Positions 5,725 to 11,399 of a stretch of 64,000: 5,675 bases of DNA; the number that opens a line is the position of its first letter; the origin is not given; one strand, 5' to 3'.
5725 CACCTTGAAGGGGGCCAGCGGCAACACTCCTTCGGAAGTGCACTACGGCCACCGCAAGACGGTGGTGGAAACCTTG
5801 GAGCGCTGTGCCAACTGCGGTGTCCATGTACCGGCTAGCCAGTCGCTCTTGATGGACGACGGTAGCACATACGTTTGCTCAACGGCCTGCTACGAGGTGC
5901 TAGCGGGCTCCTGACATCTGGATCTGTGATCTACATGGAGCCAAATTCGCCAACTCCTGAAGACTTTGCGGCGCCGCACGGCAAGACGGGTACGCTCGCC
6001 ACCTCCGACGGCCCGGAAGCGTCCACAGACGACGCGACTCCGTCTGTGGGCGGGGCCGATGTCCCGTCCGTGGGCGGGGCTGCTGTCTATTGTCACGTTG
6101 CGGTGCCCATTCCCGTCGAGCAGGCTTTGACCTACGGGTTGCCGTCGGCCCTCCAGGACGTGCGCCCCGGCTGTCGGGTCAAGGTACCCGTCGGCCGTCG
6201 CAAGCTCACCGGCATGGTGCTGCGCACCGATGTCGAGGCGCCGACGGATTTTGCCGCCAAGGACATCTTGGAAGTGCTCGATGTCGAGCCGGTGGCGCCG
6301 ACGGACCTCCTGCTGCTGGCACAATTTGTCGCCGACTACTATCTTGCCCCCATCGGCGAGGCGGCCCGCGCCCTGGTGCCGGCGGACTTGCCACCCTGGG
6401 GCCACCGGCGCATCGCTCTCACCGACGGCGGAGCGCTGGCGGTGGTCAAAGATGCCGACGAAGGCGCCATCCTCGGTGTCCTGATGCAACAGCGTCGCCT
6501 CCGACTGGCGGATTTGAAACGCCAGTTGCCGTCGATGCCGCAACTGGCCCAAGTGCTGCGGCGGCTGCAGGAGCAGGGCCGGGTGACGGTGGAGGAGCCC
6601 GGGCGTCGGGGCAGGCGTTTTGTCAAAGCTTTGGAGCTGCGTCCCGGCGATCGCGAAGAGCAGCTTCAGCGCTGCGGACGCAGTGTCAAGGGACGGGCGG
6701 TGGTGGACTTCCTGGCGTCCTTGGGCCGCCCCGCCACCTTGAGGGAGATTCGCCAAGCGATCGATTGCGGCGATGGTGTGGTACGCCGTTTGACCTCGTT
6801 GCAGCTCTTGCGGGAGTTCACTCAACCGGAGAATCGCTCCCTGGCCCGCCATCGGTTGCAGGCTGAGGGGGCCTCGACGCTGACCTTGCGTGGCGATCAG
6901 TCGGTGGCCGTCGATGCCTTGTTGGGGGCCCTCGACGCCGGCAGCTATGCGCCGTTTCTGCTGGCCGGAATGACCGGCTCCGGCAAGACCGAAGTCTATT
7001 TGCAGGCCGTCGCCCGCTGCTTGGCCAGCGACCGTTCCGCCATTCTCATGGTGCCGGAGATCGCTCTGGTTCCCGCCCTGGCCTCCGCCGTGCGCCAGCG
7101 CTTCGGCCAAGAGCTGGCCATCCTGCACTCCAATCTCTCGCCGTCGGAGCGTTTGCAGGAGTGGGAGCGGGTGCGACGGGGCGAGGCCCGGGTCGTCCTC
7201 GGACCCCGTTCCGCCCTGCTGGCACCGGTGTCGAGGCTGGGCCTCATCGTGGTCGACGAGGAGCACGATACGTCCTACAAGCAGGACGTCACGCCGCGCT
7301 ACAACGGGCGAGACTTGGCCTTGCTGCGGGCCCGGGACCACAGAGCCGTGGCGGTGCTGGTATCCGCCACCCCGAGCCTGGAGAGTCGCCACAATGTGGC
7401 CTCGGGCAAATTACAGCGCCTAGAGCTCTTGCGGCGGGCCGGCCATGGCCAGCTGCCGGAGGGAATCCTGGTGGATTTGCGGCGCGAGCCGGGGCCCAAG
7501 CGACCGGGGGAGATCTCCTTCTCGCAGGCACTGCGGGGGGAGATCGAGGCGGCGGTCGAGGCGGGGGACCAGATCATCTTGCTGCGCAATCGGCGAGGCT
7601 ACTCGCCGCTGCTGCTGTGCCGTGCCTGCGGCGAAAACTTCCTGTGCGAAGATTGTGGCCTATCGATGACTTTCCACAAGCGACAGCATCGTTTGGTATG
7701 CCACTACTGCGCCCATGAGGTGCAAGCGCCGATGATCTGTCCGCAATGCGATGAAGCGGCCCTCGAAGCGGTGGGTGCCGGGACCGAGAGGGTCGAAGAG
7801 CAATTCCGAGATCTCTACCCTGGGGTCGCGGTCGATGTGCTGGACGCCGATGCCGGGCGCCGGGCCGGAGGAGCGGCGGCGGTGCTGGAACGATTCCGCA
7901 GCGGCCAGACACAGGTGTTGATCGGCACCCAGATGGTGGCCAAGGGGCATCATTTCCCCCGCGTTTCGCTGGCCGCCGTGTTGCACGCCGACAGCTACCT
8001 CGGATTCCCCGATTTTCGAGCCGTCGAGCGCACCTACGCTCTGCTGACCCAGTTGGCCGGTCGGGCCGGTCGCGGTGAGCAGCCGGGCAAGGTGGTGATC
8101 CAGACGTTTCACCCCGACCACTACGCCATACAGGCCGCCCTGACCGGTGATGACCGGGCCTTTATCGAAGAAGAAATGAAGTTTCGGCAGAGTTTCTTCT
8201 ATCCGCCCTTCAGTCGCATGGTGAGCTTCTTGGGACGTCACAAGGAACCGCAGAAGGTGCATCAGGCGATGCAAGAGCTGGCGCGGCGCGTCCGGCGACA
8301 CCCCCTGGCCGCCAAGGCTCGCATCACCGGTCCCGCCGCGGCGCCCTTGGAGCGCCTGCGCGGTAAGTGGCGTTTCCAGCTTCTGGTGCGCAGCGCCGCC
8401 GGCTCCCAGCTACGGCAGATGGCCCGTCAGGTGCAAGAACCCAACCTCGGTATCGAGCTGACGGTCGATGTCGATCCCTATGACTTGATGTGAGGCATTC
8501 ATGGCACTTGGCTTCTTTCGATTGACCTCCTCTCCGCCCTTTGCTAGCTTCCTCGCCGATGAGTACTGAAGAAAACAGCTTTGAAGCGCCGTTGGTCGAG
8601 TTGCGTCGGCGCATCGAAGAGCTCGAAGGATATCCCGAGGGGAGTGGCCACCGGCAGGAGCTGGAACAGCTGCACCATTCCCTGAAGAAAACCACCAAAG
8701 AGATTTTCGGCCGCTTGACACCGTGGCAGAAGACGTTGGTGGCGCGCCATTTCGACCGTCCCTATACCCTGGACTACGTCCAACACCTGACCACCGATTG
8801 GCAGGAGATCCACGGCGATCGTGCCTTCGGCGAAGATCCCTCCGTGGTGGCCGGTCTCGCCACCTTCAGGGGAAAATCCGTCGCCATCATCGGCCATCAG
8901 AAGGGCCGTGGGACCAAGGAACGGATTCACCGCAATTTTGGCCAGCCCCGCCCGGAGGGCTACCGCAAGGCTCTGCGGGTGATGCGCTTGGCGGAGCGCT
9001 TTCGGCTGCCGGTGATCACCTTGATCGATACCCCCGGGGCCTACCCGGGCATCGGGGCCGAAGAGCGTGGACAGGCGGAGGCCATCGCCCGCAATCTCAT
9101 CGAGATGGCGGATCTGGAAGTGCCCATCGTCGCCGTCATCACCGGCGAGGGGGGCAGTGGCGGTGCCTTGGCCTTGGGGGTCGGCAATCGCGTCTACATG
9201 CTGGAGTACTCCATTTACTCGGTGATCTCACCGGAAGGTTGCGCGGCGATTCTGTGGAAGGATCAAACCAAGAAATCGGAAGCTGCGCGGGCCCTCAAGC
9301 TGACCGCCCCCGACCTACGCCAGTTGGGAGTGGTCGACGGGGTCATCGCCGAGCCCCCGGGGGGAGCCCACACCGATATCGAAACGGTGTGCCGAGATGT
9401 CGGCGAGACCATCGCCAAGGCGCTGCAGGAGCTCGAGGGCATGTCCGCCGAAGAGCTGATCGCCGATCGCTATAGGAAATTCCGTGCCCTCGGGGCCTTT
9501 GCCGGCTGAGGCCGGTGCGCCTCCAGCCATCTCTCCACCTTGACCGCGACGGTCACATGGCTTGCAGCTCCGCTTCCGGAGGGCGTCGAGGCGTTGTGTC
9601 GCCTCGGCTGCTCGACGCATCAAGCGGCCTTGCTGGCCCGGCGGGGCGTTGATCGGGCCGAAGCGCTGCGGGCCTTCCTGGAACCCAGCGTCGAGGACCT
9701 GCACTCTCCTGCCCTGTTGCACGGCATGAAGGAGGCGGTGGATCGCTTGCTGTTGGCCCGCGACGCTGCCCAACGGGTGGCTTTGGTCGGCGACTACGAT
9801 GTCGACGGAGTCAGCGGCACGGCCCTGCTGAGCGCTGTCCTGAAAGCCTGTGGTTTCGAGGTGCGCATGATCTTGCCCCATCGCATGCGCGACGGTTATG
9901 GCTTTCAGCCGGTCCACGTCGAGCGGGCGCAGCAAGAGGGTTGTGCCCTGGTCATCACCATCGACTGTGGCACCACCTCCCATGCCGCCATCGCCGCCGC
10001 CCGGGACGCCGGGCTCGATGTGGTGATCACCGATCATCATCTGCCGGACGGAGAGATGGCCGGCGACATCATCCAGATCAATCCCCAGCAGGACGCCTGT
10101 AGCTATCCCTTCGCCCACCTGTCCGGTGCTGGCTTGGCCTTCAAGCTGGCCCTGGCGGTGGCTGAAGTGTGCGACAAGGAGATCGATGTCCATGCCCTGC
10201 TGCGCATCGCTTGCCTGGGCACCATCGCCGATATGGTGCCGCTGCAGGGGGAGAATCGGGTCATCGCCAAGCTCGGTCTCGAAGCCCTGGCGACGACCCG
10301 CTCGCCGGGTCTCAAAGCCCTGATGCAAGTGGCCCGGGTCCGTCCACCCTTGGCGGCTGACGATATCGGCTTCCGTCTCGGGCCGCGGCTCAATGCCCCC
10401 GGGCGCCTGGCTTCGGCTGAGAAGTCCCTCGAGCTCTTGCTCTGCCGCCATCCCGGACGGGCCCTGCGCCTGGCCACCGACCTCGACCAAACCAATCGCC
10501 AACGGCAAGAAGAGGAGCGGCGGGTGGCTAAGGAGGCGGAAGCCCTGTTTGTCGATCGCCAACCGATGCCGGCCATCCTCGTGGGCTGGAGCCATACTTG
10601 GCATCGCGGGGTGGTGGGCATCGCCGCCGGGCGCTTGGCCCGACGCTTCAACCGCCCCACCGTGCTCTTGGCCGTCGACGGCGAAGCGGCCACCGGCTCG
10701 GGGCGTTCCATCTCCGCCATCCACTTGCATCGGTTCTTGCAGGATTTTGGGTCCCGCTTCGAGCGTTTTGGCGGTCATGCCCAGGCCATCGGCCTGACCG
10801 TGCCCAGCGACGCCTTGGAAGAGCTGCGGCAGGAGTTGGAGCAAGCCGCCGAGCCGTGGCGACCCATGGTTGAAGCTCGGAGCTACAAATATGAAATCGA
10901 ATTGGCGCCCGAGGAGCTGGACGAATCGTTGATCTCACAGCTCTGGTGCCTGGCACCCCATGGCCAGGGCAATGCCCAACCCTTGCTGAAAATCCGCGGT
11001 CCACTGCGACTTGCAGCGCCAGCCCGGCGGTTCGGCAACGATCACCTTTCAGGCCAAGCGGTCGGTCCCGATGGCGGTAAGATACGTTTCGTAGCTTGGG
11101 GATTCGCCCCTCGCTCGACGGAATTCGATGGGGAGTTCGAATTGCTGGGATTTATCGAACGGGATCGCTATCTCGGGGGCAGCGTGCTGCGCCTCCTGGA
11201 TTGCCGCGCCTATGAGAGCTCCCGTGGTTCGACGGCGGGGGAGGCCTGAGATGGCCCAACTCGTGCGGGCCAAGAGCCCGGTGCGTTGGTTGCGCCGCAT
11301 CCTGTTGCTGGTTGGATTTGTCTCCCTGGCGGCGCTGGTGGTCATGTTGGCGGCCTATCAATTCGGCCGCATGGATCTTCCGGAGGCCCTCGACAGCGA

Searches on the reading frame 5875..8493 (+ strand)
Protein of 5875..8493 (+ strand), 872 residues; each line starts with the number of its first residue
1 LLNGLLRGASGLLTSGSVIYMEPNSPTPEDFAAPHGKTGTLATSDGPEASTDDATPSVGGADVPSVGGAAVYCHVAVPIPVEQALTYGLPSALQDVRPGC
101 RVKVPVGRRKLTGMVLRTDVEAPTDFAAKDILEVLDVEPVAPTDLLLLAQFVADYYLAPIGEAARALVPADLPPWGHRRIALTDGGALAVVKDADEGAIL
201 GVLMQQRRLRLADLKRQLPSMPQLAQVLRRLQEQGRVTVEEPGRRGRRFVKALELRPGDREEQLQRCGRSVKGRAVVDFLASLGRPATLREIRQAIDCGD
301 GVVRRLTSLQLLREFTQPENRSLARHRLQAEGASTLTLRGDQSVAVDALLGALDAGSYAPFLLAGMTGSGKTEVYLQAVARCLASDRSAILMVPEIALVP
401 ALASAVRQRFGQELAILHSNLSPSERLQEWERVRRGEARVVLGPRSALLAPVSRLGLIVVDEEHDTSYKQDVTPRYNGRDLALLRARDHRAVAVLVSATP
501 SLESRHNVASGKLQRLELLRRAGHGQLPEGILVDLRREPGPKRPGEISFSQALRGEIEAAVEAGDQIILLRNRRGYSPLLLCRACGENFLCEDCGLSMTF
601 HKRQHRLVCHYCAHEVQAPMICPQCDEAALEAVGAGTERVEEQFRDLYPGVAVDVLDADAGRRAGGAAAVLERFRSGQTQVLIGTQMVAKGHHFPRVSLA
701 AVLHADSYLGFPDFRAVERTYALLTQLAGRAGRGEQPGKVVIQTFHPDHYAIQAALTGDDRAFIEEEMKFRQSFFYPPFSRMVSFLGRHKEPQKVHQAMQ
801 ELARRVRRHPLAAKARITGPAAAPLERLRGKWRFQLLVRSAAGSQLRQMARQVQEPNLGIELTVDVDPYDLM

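Call 83: search_protein_families(library=pfam, proteins=[window:5875-8493:+], max_evalue=0.00001)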
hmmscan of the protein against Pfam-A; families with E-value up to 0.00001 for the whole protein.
window:5875-8493:+ (872 aa): 6 families
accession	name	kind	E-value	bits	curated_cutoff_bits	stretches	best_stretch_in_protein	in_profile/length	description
PF17764.6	PriA_3primeBD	-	1.4e-24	86.2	22.7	1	75-169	2-96/96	3'DNA-binding domain (3'BD)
PF18074.6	PriA_C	-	6.2e-18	65.9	26.9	1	778-868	1-95/95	Primosomal protein N C-terminal domain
PF00270.35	DEAD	-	8.1e-15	55.4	26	1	360-504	16-163/167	DEAD/DEAH box helicase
PF00271.37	Helicase_C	-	1.2e-09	38.9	23.5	0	648-733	38-108/110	Helicase conserved C-terminal domain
PF04851.21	ResIII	-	2.7e-09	37.6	22.5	1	336-475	2-142/164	Type III restriction enzyme, res subunit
PF18319.7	Zn_ribbon_PriA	-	4.9e-08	33.2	26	1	591-615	1-25/27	PriA DNA helicase Cys-rich region (CRR) domain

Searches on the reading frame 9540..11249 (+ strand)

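Call 83: search_protein_families(library=pfam, proteins=[window:9540-11249:+], max_evalue=0.00001)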
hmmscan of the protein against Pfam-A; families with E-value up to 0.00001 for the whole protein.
window:9540-11249:+ (569 aa): 3 families
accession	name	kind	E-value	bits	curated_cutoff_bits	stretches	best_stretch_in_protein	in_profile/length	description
PF01368.27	DHH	-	2.1e-20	73.7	28.1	1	80-227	2-124/125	DHH family, N-terminal domain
PF02272.25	DHHA1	-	5.4e-14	52.9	25.9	1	347-437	5-100/102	DHHA1 domain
PF17768.7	RecJ_OB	-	5.3e-09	36.5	27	1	452-550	2-101/107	RecJ OB domain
